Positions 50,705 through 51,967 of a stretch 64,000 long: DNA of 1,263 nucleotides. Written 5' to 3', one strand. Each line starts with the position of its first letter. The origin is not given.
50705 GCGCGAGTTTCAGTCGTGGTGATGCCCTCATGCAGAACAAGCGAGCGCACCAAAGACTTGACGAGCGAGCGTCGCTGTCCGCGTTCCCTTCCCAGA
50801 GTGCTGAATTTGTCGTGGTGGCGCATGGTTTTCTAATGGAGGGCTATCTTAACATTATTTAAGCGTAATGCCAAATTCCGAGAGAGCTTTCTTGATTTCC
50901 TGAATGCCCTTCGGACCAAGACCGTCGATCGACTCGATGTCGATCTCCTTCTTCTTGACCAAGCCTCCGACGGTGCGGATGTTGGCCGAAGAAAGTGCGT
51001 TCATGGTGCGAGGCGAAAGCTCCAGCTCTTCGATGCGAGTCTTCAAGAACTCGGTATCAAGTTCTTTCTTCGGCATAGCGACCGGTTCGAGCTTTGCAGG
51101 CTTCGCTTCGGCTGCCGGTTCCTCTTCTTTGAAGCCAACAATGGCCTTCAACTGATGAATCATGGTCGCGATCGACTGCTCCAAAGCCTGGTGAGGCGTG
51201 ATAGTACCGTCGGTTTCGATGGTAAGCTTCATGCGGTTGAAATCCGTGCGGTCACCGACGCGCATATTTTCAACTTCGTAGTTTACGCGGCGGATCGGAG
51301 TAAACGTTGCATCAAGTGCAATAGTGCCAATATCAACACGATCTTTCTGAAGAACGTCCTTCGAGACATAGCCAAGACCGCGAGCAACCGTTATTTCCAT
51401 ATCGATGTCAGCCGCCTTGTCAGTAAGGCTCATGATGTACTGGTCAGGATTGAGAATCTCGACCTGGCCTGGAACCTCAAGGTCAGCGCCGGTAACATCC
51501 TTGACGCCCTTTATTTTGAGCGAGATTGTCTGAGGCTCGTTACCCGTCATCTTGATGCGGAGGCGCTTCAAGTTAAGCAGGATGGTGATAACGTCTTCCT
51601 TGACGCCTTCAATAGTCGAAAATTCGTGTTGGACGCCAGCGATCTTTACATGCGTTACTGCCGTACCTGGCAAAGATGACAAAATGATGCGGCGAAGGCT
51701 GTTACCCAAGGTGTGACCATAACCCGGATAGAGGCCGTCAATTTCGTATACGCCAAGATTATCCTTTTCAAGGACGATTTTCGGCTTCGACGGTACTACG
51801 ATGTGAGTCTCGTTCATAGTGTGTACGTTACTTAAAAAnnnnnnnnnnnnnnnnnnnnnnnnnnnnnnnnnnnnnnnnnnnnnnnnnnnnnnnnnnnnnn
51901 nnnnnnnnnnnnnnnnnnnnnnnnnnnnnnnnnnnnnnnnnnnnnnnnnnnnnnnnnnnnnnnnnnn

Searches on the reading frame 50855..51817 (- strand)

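Call 64: search_protein_families(library=ncbifam, proteins=[window:50855-51817:-], max_evalue=0.000001)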
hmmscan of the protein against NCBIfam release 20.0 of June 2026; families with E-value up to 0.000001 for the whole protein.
window:50855-51817:- (320 aa): 8 families
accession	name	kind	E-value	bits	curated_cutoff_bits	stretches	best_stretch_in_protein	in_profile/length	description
NF003519.0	PRK05182.2-5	equivalog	8.9e-100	333.7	277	1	17-320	17-315/320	DNA-directed RNA polymerase subunit alpha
TIGR02027.1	rpoA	equivalog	4.1e-93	311.8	227.8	1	24-320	4-296/298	DNA-directed RNA polymerase subunit alpha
NF003513.0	PRK05182.1-2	equivalog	1.2e-88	297.3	302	1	9-319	12-315/338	DNA-directed RNA polymerase subunit alpha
NF003515.0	PRK05182.2-1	equivalog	4.8e-84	282.3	406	1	13-320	8-311/314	DNA-directed RNA polymerase subunit alpha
NF003516.0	PRK05182.2-2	equivalog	3.4e-81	272.9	353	1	14-319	13-307/315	DNA-directed RNA polymerase subunit alpha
NF003517.0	PRK05182.2-3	equivalog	4.8e-77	259.3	356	1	4-319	6-318/344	DNA-directed RNA polymerase subunit alpha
NF003514.0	PRK05182.1-4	equivalog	4e-76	255.8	434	1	21-320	18-309/338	DNA-directed RNA polymerase subunit alpha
NF003518.0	PRK05182.2-4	equivalog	1.2e-71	241.4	523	1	12-320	7-309/312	DNA-directed RNA polymerase subunit alpha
